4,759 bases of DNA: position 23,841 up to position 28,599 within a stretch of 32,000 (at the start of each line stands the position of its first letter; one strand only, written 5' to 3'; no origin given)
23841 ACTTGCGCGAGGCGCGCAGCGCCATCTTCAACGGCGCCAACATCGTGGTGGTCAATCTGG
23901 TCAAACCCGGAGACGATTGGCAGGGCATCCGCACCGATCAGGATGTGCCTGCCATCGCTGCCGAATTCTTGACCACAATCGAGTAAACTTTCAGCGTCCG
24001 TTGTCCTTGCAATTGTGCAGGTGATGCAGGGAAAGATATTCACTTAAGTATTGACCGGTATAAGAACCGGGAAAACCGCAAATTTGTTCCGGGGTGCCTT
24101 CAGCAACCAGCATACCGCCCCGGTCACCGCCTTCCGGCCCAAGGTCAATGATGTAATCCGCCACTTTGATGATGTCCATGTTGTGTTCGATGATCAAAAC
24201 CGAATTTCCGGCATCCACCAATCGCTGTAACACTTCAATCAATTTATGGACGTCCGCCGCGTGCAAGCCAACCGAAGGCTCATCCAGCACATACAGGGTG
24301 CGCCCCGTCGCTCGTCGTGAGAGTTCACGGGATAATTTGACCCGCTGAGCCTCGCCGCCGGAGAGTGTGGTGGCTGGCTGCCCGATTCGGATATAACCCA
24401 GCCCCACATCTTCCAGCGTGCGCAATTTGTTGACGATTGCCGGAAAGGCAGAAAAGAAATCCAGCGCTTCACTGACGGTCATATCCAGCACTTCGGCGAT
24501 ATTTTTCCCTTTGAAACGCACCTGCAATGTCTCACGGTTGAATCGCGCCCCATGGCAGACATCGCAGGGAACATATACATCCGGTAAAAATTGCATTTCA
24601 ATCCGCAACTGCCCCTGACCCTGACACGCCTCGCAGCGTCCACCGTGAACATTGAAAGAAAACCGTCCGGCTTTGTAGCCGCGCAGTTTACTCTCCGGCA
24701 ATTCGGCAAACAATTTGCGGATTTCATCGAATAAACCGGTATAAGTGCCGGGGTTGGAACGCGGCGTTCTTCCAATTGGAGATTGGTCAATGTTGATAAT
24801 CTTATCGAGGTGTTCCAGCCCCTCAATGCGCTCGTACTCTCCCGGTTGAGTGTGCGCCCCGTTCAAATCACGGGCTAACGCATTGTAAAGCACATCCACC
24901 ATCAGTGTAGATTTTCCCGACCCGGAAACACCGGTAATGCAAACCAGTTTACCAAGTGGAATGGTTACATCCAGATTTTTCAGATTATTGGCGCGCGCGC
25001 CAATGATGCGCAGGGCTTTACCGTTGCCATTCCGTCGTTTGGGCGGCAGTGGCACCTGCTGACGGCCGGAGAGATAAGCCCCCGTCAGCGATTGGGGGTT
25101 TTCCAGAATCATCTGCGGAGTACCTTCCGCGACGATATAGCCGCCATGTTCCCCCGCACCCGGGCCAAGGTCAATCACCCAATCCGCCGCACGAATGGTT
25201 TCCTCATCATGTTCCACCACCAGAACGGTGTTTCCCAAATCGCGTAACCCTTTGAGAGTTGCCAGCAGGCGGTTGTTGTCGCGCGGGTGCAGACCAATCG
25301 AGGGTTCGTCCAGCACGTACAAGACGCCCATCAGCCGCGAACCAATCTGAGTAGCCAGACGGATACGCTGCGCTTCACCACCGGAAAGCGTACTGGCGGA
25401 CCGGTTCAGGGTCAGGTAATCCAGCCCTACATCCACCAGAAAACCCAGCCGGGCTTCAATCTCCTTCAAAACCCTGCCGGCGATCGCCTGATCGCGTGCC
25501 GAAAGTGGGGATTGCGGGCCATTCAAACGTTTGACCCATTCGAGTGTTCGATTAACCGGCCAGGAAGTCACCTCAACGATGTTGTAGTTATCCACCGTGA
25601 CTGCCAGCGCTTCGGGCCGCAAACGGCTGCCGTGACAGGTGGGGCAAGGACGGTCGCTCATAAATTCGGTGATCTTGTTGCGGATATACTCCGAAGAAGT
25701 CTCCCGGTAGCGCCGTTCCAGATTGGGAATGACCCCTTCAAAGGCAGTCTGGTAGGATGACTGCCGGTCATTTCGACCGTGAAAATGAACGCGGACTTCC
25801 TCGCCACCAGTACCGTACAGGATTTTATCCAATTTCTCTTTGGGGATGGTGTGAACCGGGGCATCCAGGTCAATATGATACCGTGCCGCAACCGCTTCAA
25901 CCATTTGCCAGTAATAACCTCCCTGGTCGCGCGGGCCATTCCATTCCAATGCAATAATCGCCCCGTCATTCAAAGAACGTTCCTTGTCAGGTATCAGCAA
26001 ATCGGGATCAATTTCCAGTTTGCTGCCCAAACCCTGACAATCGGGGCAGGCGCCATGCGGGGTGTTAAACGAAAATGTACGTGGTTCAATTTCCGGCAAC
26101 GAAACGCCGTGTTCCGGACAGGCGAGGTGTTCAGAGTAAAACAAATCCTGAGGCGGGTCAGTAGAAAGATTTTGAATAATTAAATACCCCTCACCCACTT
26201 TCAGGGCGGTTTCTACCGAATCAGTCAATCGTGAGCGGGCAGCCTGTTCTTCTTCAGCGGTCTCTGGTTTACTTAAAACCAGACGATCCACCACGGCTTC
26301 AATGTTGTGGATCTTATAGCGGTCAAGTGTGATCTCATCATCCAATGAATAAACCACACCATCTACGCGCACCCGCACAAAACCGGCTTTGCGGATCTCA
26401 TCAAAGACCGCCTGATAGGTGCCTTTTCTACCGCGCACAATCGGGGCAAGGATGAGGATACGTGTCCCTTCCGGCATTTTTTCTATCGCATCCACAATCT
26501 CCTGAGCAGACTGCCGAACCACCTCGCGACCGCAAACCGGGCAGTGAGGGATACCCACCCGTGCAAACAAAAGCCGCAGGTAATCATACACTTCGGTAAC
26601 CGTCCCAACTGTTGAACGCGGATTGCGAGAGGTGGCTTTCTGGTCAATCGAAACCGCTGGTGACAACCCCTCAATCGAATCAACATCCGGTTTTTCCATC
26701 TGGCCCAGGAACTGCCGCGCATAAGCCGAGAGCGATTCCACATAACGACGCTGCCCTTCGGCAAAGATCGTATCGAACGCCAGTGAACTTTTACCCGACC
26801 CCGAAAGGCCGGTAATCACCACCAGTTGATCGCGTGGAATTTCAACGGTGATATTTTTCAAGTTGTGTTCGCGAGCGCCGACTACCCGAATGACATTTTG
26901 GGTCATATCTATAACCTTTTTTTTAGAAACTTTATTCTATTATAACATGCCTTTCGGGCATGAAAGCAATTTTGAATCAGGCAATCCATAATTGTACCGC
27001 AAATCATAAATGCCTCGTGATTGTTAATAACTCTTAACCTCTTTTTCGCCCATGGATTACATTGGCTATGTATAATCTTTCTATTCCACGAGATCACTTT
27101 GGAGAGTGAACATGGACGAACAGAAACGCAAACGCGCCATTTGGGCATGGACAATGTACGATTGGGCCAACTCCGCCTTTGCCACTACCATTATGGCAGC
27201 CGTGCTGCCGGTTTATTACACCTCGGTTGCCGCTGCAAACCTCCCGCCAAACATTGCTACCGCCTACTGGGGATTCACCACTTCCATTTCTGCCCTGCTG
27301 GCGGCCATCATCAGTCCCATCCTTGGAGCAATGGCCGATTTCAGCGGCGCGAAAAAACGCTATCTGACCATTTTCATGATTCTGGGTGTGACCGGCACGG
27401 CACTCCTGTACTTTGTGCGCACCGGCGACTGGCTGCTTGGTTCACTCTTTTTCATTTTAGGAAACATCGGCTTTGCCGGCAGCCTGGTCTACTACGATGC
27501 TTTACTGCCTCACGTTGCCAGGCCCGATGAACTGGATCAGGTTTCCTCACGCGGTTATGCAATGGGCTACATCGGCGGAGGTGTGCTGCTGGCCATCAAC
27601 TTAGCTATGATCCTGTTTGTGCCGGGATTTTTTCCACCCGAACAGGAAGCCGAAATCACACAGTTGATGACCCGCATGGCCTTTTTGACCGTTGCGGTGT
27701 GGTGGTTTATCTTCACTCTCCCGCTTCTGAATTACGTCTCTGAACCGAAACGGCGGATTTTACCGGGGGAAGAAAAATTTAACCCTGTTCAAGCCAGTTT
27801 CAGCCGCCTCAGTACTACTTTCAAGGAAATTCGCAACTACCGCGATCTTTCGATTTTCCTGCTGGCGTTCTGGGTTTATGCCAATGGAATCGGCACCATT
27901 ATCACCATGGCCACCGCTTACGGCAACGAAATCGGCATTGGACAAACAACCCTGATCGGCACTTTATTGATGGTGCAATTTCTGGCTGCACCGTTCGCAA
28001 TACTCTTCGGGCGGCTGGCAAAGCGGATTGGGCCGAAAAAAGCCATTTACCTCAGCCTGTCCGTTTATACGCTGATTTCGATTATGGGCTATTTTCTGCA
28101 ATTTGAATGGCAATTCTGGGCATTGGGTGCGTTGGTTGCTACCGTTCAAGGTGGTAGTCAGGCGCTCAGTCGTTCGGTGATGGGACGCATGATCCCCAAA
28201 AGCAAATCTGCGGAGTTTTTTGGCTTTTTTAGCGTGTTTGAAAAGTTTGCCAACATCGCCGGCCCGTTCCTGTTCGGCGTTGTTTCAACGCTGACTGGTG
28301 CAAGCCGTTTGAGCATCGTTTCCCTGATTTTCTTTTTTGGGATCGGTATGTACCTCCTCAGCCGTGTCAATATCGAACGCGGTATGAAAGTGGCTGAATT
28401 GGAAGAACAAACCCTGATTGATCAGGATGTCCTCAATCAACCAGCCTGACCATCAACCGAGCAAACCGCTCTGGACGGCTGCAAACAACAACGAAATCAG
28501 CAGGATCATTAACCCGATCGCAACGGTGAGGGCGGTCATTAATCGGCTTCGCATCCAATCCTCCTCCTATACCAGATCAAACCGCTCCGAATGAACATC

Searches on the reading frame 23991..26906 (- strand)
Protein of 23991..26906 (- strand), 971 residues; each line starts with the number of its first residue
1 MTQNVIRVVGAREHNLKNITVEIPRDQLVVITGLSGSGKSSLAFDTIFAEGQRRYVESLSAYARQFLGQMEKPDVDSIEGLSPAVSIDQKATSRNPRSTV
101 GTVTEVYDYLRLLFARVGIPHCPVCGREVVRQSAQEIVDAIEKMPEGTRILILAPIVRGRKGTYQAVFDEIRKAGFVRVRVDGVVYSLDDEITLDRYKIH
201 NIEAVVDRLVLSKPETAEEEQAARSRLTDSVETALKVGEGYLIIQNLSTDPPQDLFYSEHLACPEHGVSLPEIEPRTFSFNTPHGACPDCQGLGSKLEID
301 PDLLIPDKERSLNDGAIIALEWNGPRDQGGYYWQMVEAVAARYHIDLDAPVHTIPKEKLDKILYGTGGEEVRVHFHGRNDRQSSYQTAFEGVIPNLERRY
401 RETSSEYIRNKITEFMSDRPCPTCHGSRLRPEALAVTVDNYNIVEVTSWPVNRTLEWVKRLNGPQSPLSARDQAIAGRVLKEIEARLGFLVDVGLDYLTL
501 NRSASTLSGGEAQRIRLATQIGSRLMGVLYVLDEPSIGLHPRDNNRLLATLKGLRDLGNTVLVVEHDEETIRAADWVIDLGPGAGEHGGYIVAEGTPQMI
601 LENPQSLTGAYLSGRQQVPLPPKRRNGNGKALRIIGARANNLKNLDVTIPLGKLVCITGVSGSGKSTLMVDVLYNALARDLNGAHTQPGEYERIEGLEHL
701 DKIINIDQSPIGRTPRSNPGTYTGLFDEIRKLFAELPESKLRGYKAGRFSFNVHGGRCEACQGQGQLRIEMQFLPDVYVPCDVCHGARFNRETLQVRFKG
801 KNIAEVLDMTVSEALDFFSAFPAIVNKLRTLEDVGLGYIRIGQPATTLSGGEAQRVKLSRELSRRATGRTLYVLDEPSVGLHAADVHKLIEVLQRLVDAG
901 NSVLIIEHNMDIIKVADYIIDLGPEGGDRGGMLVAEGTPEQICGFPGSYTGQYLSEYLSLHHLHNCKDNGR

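Call 6: search_protein_families(library=ncbifam, proteins=[window:23991-26906:-], max_evalue=1e-10)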
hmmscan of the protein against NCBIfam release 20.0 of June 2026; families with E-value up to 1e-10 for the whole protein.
window:23991-26906:- (971 aa): 123 families (the best 25 are shown)
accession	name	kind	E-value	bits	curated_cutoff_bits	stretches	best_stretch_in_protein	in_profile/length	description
NF001503.0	PRK00349.1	equivalog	0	1533.4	1147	1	2-958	2-941/943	excinuclease ABC subunit UvrA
TIGR00630.1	uvra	equivalog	0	1458.4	729.8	1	6-942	2-923/924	excinuclease ABC subunit UvrA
NF001885.0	PRK00635.1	equivalog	3.4e-212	707.4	3054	1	5-958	5-919/1809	excinuclease ABC subunit A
TIGR03608.1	L_ocin_972_ABC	subfamily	7e-35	120.4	254.85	2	827-922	115-206/206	putative bacteriocin export ABC transporter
TIGR02857.1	CydD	equivalog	1.2e-33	116.9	435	1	832-922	442-529/529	thiol reductant ABC exporter subunit CydD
TIGR04521.1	ECF_ATPase_2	equivalog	1.2e-33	116.5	330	1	490-612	128-244/279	energy-coupling factor transporter ATPase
NF040873.1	AztA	equivalog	1.6e-33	115.9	220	2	831-920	104-189/191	zinc ABC transporter ATP-binding protein AztA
TIGR02673.1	FtsE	equivalog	2.3e-30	105.9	264.85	0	829-915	120-202/214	cell division ATP-binding protein FtsE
TIGR04520.1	ECF_ATPase_1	equivalog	1.5e-29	103.3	315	0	493-612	124-235/269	energy-coupling factor transporter ATPase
TIGR00972.1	3a0107s01c2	equivalog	3.5e-28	98.6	343.2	0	500-615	138-246/248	phosphate ABC transporter ATP-binding protein PstB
NF010068.0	PRK13548.1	equivalog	1e-27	96.9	261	0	844-941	134-229/261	heme ABC transporter ATP-binding protein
TIGR01166.1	cbiO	subfamily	5.3e-26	91.2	211.8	0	492-569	114-188/190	cobalt ABC transporter, ATP-binding protein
TIGR02982.1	heterocyst_DevA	subfamily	6e-26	91.4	295.8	0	828-922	123-214/220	ABC exporter ATP-binding subunit, DevA family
TIGR02315.1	ABC_phnC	equivalog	1.2e-25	90.4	266.1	0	827-921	126-218/243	phosphonate ABC transporter ATP-binding protein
NF053840.1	MnTportMntADein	equivalog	8.6e-25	87.7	400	0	844-942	130-219/240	manganese ABC transporter ATP-binding protein MntA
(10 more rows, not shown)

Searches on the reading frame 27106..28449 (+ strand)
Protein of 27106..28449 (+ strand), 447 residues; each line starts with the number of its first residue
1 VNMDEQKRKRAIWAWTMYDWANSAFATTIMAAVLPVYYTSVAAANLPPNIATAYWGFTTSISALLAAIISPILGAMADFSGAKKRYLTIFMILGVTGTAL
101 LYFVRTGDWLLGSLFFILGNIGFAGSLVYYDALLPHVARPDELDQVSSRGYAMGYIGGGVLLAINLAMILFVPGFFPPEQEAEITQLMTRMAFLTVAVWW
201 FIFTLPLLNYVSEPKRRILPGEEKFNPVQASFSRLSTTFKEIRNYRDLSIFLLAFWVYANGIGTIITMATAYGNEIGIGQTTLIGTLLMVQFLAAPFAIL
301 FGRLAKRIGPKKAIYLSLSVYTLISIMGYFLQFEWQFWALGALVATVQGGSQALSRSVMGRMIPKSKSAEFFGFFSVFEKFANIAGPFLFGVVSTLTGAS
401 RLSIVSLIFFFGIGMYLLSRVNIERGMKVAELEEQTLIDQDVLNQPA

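Call 14: search_protein_families(library=pfam, proteins=[window:27106-28449:+], max_evalue=0.001)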
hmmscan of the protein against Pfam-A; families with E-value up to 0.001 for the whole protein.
window:27106-28449:+ (447 aa): 4 families
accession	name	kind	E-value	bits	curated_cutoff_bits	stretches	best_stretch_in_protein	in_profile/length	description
PF11700.14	ATG22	-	1.1e-69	235.9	24.1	1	53-430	71-481/482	Vacuole effluxer Atg22 like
PF07690.21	MFS_1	-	7.1e-30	104.5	33.4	2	25-387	10-347/347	Major Facilitator Superfamily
PF13347.12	MFS_2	-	6.1e-11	41.9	27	1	26-399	12-386/427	MFS/sugar transport protein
PF03390.20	2HCT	-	3.4e-06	26.4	26.2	0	250-313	152-216/415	2-hydroxycarboxylate transporter family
